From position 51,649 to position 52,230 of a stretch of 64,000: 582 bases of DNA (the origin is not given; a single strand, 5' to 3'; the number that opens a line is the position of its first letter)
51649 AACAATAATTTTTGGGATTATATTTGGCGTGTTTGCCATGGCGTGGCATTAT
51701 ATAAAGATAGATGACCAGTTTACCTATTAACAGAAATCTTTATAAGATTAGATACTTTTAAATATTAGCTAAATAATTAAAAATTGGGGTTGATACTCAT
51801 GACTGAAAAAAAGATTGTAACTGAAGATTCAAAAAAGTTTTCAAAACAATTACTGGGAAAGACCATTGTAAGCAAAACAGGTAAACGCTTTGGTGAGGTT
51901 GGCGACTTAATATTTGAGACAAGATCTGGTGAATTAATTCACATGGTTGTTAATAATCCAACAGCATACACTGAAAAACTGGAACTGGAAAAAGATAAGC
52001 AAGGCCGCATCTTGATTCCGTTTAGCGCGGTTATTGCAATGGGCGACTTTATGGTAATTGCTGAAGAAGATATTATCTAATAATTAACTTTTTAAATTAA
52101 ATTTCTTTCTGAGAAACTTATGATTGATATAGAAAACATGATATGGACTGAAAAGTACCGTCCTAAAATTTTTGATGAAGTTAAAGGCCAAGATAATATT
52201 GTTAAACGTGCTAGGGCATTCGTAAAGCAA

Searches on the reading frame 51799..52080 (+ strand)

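Call 22: search_protein_families(library=pfam, proteins=[window:51799-52080:+], max_evalue=0.01)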
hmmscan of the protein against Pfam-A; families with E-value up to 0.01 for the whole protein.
window:51799-52080:+ (93 aa): 2 families
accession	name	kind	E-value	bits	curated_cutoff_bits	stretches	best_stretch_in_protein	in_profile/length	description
PF05239.21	PRC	-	1.2e-06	28.8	21.2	1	14-87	5-71/78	PRC-barrel domain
PF07385.18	Lyx_isomer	-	0.0076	15.9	20.8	1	8-68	39-98/222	D-lyxose isomerase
